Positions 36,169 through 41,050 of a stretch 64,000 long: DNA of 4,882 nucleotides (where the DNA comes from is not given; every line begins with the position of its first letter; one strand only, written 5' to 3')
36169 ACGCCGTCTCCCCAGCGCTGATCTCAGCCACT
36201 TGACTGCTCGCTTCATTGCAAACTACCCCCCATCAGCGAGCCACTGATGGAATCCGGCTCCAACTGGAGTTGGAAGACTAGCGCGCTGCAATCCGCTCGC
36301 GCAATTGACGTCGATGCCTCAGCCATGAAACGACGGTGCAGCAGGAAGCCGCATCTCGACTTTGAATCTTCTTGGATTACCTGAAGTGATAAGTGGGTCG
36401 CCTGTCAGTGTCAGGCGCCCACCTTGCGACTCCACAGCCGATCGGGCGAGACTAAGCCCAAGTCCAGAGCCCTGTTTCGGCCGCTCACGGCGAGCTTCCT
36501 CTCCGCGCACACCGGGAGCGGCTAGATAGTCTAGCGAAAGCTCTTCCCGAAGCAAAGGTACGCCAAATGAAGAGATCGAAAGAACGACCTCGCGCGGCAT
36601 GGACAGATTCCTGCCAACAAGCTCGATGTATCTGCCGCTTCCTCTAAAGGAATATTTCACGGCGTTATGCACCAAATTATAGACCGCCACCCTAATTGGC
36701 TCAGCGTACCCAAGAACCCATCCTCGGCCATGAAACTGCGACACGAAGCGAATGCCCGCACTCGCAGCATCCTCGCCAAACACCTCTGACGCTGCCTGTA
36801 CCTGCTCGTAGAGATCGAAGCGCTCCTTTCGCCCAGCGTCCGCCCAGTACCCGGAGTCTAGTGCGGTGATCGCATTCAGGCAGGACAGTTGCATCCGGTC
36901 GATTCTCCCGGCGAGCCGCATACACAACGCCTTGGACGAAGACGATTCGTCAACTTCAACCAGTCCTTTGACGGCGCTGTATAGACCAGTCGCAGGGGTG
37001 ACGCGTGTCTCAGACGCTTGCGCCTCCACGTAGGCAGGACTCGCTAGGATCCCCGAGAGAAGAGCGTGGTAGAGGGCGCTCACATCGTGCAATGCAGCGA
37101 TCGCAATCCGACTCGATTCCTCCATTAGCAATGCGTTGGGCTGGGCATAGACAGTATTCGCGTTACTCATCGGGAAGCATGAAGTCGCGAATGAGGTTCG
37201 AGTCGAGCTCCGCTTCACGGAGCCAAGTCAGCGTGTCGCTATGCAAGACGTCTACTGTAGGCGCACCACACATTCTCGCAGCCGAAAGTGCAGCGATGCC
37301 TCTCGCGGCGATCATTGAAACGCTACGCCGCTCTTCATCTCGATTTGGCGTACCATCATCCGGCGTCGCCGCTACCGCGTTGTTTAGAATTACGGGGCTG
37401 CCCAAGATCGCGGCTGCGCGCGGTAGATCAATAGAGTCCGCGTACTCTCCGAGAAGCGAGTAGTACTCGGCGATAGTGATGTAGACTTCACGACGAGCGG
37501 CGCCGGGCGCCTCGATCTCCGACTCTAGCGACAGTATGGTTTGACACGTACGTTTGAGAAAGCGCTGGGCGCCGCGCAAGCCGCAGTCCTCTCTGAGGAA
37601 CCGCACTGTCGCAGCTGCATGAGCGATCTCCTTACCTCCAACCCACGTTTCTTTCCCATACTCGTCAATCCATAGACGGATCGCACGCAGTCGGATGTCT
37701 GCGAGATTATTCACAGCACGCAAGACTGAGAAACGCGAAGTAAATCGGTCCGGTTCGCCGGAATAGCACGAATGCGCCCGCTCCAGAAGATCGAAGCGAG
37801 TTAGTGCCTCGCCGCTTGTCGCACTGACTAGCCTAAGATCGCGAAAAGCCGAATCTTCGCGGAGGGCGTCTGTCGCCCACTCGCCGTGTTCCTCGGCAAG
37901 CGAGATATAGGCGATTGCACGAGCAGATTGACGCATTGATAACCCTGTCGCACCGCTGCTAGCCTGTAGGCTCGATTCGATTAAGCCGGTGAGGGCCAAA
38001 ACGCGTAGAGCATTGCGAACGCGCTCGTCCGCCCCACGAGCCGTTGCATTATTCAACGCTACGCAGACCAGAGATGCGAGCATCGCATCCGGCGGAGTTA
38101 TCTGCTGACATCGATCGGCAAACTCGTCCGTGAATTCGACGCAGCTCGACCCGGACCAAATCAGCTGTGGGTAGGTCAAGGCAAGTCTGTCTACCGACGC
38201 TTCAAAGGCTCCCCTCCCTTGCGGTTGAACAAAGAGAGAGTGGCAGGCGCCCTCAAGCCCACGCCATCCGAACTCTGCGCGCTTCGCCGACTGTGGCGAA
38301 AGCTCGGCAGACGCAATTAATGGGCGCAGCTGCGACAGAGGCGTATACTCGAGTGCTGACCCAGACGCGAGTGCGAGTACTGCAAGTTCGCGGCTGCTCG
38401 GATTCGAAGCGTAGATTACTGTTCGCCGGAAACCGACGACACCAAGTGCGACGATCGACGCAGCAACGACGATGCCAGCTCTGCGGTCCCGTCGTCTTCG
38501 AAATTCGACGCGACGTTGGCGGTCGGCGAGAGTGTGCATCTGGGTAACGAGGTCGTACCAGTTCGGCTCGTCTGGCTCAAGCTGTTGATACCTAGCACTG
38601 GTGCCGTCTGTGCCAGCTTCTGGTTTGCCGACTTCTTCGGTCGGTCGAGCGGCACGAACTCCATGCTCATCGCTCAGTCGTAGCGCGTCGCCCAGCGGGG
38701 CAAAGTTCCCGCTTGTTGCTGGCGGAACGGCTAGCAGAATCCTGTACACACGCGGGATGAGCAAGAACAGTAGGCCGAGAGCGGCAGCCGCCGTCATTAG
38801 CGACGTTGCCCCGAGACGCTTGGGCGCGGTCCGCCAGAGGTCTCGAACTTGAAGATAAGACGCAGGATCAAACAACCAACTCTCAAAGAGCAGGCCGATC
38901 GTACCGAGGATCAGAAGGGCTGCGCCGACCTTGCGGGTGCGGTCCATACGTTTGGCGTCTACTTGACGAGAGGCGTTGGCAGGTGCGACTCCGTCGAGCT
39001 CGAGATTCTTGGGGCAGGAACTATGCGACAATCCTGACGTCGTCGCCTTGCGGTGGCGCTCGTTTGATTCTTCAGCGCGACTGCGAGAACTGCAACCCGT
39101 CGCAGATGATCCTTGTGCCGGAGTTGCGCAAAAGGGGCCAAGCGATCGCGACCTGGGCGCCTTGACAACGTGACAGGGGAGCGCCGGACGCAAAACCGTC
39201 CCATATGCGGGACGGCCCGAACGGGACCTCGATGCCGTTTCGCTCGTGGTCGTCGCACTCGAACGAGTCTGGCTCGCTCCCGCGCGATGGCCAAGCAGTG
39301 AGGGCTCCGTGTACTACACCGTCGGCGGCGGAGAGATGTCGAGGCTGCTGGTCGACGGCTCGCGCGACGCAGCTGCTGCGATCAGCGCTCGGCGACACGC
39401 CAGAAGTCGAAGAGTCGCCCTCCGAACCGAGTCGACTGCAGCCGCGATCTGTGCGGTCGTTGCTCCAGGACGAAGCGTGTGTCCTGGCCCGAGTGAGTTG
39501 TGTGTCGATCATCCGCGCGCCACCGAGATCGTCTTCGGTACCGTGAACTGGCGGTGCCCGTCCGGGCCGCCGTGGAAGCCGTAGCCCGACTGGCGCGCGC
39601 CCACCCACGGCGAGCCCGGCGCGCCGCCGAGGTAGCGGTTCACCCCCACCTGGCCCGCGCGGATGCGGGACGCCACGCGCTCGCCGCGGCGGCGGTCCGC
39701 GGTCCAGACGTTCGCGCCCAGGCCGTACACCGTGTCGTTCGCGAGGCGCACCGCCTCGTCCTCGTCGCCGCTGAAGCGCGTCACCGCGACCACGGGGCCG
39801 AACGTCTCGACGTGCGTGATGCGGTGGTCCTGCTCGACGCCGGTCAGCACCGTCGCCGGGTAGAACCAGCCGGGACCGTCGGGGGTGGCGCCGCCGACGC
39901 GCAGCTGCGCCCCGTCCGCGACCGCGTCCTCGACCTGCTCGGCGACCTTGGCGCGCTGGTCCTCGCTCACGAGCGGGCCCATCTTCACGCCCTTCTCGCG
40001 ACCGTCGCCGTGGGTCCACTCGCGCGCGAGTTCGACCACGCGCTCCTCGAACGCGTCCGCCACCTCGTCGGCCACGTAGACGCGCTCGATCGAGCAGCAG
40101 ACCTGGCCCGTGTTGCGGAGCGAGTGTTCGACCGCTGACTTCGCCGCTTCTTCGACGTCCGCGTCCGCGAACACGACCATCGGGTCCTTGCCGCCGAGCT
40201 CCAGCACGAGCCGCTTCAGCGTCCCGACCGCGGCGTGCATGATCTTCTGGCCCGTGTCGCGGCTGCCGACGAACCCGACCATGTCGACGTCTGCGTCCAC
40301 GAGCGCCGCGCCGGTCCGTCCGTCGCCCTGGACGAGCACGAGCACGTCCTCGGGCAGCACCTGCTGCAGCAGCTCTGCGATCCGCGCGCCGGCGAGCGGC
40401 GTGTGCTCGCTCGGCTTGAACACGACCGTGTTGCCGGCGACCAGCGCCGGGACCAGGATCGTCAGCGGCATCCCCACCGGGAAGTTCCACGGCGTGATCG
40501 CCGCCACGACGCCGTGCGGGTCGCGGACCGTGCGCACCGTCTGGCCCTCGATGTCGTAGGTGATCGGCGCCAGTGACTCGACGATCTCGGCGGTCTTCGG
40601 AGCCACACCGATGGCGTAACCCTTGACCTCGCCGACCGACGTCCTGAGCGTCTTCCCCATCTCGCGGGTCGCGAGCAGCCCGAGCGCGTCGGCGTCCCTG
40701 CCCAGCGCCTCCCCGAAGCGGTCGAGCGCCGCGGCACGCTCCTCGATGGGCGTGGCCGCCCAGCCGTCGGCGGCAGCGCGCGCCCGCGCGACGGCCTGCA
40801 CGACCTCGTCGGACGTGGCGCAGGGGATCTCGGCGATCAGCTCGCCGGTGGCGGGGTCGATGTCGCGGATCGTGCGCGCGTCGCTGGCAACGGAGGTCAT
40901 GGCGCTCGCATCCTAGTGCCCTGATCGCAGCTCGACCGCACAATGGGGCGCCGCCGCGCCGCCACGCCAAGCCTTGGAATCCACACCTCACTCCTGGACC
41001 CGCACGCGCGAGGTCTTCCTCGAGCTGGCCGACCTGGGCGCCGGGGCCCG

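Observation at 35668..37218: Split, sensorless histidine kinase plus output-less receiver, translationally coupled to a membrane protein (Detocs-like architecture?)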

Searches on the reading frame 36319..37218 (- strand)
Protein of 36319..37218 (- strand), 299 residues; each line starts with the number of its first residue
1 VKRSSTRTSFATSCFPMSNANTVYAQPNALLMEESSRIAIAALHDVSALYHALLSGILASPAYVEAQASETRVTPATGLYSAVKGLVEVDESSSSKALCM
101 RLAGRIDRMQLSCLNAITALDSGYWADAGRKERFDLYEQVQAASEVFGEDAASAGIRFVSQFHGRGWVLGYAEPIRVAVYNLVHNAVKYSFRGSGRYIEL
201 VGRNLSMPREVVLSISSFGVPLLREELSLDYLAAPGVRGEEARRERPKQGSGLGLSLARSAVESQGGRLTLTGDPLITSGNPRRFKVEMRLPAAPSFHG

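Call 4: search_protein_families(library=pfam, proteins=[window:36319-37218:-], max_evalue=1)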
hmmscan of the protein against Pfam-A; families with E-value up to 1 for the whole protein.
window:36319-37218:- (299 aa): 2 families
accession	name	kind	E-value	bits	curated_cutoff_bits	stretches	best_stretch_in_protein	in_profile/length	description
PF02518.31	HATPase_c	-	7.7e-09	36.4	26.4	1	173-293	4-109/111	Histidine kinase-, DNA gyrase B-, and HSP90-like ATPase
PF22455.1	PqqF_C_3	-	0.18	12.2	27.9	1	135-185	17-70/128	PQQ synthase PqqF, C-terminal lobe domain 3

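Call 5: search_protein_families(library=padloc, proteins=[window:36319-37218:-], max_evalue=1)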
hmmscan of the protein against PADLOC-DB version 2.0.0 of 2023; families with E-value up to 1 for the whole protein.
window:36319-37218:- (299 aa): 2 families
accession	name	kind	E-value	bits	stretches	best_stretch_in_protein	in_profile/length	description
PDLC04647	PDC-M43B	-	1.5e-07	28.8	1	173-271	226-317/347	-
PDLC04650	PDC-M43B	-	3.5e-05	21.2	1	173-271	225-318/344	-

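Call 6: search_protein_families(library=ncbifam, proteins=[window:36319-37218:-], max_evalue=1)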
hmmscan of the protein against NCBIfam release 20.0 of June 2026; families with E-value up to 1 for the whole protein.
window:36319-37218:- (299 aa): 36 families (the best 25 are shown)
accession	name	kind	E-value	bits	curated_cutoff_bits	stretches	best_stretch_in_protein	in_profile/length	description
TIGR01386.1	cztS_silS_copS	subfamily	1e-11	44.5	292.55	1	131-270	312-442/457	heavy metal sensor histidine kinase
NF012163.2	BaeS_SmeS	equivalog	5e-07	29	500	1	130-276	308-447/457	sensor histidine kinase efflux regulator BaeS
TIGR02966.1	phoR_proteo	equivalog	7.1e-07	28.5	334.2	1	101-272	156-320/333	phosphate regulon sensor histidine kinase PhoR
NF041947.1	LuxQ_Vibrio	equivalog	9.3e-07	27.1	1200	1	131-274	542-683/843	quorum-sensing autoinducer 2 sensor kinase/phosphatase LuxQ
NF007345.0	PRK09835.1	subfamily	2.2e-06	26.5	423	1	131-275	333-469/482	Cu(+)/Ag(+) sensor histidine kinase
NF033092.0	HK_WalK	equivalog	5e-06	25.4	725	1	138-271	451-578/594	cell wall metabolism sensor histidine kinase WalK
NF007004.0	PRK09467.1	equivalog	5.7e-06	25.4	415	1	175-272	335-421/440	two-component system sensor histidine kinase EnvZ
NF046044.1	PnpS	equivalog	1.1e-05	24.7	400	1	131-271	242-375/390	two-component system histidine kinase PnpS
NF007837.0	PRK10549.1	equivalog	1.3e-05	24.2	603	1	126-273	304-444/466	envelope stress sensor histidine kinase BaeS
NF033091.0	HK_VanS_ACDEFG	equivalog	2.1e-05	23.8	400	1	179-271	194-279/293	vancomycin resistance histidine kinase VanS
TIGR02956.1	TMAO_torS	equivalog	3.1e-05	22.3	676.5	1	130-274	533-669/967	TMAO reductase system sensor histidine kinase/response regulator TorS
NF041735.1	hist_kin_RppB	equivalog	3.8e-05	22.7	400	1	130-272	287-424/438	two-component system sensor histidine kinase RppB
NF008235.0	PRK11006.1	equivalog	0.00013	21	390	1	168-274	311-410/431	phosphate regulon sensor histidine kinase PhoR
NF050805.1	CellDivHKDivJCaul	equivalog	0.00018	19.9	1000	1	132-271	372-504/531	cell cycle sensor histidine kinase DivJ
NF047874.1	MASE3_PAS_HK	subfamily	0.00023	20.1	560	1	181-271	526-609/655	MASE3 domain-containing sensor histidine kinase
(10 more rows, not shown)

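Call 9: search_solved_structures(query=window:36319-37170:-, max_evalue=0.01, show_alignments=2)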
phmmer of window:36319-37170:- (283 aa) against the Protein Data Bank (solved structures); distinct sequences matched with E-value up to 0.01: 12.
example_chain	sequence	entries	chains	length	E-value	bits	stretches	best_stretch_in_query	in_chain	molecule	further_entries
5c93_A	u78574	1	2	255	9.7e-05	25.3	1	158-255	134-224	Histidine kinase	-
3dge_A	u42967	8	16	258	0.00011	25.1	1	115-256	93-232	Sensor protein | Histidine kinase | Sensor histidine kinase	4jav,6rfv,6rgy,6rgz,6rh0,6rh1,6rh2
2c2a_A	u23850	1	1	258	0.00011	25.1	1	115-256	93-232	SENSOR HISTIDINE KINASE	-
6rh7_A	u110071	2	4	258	0.00011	25.1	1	115-256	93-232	Sensor histidine kinase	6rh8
5uht_A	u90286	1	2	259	0.00011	25.1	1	115-256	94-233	Sensor histidine kinase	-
6azr_A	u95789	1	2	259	0.00011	25.1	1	115-256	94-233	Sensor histidine kinase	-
4u7n_A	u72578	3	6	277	0.00012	25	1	157-255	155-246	Histidine protein kinase sensor protein | Histidine kinase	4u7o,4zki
4jas_A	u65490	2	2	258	0.00012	25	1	115-256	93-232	Histidine kinase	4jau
7zp0_A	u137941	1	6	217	0.00048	23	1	115-259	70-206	Sensor protein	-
6paj_A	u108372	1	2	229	0.0036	20.1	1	65-255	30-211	Sensor protein SrrB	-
9m08_C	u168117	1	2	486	0.0048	19.7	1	162-278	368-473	histidine kinase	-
4i5s_A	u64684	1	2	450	0.0055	19.5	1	155-252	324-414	Putative histidine kinase CovS; VicK-like protein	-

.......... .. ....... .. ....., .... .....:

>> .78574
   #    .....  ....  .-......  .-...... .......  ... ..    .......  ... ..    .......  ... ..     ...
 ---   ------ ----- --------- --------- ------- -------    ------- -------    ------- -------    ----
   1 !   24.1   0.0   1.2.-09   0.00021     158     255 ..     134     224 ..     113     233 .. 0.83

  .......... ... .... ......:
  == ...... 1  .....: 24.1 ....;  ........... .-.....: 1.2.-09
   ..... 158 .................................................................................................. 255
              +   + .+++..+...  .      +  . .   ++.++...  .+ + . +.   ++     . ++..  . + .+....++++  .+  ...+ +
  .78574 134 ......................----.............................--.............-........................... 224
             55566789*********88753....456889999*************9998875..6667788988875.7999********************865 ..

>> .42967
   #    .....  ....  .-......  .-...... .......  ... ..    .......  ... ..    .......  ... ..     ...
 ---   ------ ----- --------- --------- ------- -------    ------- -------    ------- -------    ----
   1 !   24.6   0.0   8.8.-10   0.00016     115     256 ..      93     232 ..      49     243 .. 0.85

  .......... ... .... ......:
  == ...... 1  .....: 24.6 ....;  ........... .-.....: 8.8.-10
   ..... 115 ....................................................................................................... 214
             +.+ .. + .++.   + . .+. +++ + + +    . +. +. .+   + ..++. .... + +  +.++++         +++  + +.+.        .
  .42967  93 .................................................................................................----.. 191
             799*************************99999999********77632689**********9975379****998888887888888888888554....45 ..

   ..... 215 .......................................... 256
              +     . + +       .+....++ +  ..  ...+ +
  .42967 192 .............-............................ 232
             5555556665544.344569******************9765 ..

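Call 11: find_homologous_proteins(query=window:36319-37170:-, max_evalue=0.001)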
Query window:36319-37170:- (283 aa): 31 proteins with E <= 0.001 among 6721 candidates.
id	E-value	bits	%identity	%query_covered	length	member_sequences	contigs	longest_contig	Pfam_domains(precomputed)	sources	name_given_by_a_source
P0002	9.7e-179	610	100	100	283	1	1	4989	PF02518.32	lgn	-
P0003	6.1e-8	51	29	69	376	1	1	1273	PF00672.31,PF13581.13,PF02518.32,PF00512.32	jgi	jgi:signal transduction histidine kinase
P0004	6.5e-8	50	29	69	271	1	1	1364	PF00672.31,PF13581.13,PF02518.32,PF00512.32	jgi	jgi:signal transduction histidine kinase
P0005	6.6e-8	50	29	73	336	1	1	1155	PF00672.31,PF02518.32,PF00512.32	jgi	jgi:signal transduction histidine kinase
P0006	9.7e-8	50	30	77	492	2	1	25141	PF00672.31,PF02518.32,PF00512.32,PF17203.11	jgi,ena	-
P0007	5.2e-7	48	27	69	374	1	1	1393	PF00672.31,PF02518.32,PF00512.32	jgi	jgi:signal transduction histidine kinase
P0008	7.2e-7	47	34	51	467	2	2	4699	PF00672.31,PF02518.32,PF00512.32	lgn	-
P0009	8.6e-7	47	30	69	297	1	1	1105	PF00672.31,PF02518.32,PF00512.32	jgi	jgi:signal transduction histidine kinase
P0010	1.2e-6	46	28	81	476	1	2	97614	PF00672.31,PF02518.32,PF00512.32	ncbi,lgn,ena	-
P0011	4.8e-6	44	30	65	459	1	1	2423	PF00672.31,PF02518.32,PF00512.32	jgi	-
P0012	5.4e-6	44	30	90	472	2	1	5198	PF00672.31,PF02518.32,PF00512.32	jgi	jgi:signal transduction histidine kinase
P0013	2.0e-5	42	37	55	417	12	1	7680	PF08448.17,PF02518.32,PF00512.32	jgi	jgi:two-component system phosphate regulon sensor histidine kinase PhoR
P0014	2.3e-5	42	37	51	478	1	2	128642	PF02518.32,PF00512.32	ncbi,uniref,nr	ncbi:ATP-binding protein [Methylobacterium marchantiae]|uniref:histidine kinase n=1 Tax=Methylobacte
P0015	2.3e-5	42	28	69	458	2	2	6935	PF00672.31,PF02518.32,PF00512.32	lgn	-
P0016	8.7e-5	40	28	82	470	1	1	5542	PF00672.31,PF02518.32,PF00512.32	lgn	-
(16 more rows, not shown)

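Call 24: search_protein_families(library=phrogs, proteins=[window:36319-37170:-], max_evalue=1)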
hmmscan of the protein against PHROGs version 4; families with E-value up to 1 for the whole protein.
window:36319-37170:- (283 aa): 4 families
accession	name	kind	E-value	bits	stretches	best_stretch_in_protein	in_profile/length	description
phrog_857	-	unknown function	6.5e-09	36.5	1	115-254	311-443/468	-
phrog_20458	-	unknown function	1e-06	28.3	1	117-258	517-656/829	-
phrog_28116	-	unknown function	6.1e-05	23.1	1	116-259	354-490/512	-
phrog_10912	-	other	0.00035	19.7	1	162-256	858-946/970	kinase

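Call 66: search_protein_families(library=padloc, proteins=[P0010], max_evalue=0.01)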
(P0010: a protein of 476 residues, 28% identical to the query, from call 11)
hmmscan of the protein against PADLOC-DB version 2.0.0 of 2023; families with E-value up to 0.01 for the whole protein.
P0010 (476 aa): 2 families
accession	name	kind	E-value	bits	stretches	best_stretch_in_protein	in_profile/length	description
PDLC04647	PDC-M43B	-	1.9e-08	31.8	1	368-455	231-319/347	-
PDLC04650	PDC-M43B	-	0.0024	15.2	1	367-455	229-320/344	-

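Call 67: search_protein_families(library=pfam, proteins=[window:36319-37098:-], max_evalue=10)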
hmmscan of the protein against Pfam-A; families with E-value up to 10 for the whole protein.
window:36319-37098:- (259 aa): 2 families
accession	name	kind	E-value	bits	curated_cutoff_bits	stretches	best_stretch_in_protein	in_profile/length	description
PF02518.31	HATPase_c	-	5.5e-09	36.9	26.4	1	133-253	4-109/111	Histidine kinase-, DNA gyrase B-, and HSP90-like ATPase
PF22455.1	PqqF_C_3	-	0.13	12.6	27.9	1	95-145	17-70/128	PQQ synthase PqqF, C-terminal lobe domain 3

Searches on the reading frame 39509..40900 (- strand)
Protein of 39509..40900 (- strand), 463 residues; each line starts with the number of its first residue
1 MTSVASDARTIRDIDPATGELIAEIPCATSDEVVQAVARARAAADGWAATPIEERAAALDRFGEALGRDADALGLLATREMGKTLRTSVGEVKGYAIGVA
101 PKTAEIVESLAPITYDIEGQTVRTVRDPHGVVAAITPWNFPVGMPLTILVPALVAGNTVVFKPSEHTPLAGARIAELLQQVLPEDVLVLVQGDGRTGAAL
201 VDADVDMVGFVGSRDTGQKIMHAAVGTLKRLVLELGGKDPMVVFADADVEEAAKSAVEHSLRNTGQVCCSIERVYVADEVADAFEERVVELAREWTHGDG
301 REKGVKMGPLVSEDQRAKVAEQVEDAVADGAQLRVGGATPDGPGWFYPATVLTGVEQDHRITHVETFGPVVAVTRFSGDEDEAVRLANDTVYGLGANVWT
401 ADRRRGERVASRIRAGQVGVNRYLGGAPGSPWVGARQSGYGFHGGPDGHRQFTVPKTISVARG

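Call 25: find_related_loci(query=window:39509-40900:-, collection=genome_contigs, flank=10000)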
Query window:39509-40900:- (463 aa) in genome_contigs; peptide patterns used: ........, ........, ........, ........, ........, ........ (x = any residue, [..] = any of these).
599 stretches matched a pattern (row limit reached: there are more); 512 encode a relative of the query (tblastn E <= 1e-3); the best 80 are kept; 80 distinct loci.
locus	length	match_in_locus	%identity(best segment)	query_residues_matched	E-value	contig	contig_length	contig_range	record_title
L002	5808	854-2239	79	1-462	0e+0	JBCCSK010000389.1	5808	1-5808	MAG: Planctomycetota bacterium isolate P01_D01_bin.54 k141_1076652_length_5808_cov_12.0000, whole genome shotgun sequenc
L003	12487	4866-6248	74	2-462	0e+0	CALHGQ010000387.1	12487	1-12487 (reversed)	MAG: uncultured bacterium isolate R4_Bin_MAXBIN__077_sub_1 genome assembly, contig: c_000004359617, whole genome shotgun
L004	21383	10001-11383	74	2-462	0e+0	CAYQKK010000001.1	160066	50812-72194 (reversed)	MAG TPA_asm: uncultured Planctomycetaceae bacterium isolate SRP268394_co1_67 genome assembly, contig: NODE_65_length_160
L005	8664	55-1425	74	6-462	0e+0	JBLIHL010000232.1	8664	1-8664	MAG: Paracoccaceae bacterium isolate 3300054696_62 Ga0535666_0016664, whole genome shotgun sequence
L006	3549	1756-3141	75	1-462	0e+0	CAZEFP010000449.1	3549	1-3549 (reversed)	MAG TPA_asm: uncultured Planctomycetaceae bacterium isolate binchicken_co293_284 genome assembly, contig: NODE_53267_len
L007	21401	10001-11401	73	1-462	0e+0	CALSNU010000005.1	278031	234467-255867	MAG: uncultured bacterium isolate AK_MB461 genome assembly, contig: contig_31725_AK_MB461, whole genome shotgun sequence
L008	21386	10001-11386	73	1-462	0e+0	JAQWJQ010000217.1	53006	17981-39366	MAG: Planctomycetota bacterium isolate cluster1_bin.80 k141_614965, whole genome shotgun sequence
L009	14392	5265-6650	74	1-462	0e+0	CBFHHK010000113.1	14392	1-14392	MAG: Planctomycetota bacterium isolate AGTU_10_bin_35_permissive genome assembly, contig: AGTU_10_bin_35_permissive_c113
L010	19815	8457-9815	72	10-462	0e+0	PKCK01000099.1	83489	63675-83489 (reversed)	MAG: Planctomycetota bacterium isolate Plancto10 c_000000000092, whole genome shotgun sequence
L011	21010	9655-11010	71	10-461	0e+0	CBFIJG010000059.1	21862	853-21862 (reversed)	MAG: Planctomycetota bacterium isolate Co_bin_800_strict genome assembly, contig: Co_bin_800_strict_c60, whole genome sh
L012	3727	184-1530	64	11-459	0e+0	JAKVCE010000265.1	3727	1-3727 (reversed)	MAG: Planctomycetota bacterium isolate ALOHA_ZT_46 ZT-Planctomycetota-4_265, whole genome shotgun sequence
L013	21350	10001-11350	64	10-459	2e-179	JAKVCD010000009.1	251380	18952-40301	MAG: Planctomycetota bacterium isolate ALOHA_ZT_45 ZT-Planctomycetota-1_9, whole genome shotgun sequence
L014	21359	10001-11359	62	10-462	6e-173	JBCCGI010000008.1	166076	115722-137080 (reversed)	MAG: Planctomycetota bacterium isolate P01_B01_bin.4 k141_4038634_length_166076_cov_34.2084, whole genome shotgun sequen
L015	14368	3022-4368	67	11-462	8e-173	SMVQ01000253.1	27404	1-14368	MAG: Planctomycetota bacterium isolate N075bin59 k141_1438512, whole genome shotgun sequence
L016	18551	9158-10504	61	13-461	8e-172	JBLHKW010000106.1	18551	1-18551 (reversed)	MAG: Planctomycetota bacterium isolate 3300054698_147 Ga0535670_0004995, whole genome shotgun sequence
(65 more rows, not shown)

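Call 26: search_protein_families(library=pfam, proteins=[window:39509-40900:-], max_evalue=0.01)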
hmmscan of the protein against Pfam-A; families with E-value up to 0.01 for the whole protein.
window:39509-40900:- (463 aa): 2 families
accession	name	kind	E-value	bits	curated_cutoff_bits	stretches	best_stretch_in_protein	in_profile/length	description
PF00171.27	Aldedh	-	1.1e-143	479.6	23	1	5-458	3-461/461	Aldehyde dehydrogenase family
PF05893.19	LuxC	-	0.00046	19.6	21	1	126-291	86-255/401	Acyl-CoA reductase (LuxC)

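Call 71: search_protein_families(library=padloc, proteins=[window:39509-40900:-], max_evalue=0.001)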
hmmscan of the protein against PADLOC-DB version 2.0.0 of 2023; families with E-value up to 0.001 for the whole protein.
window:39509-40900:- (463 aa): 0 families
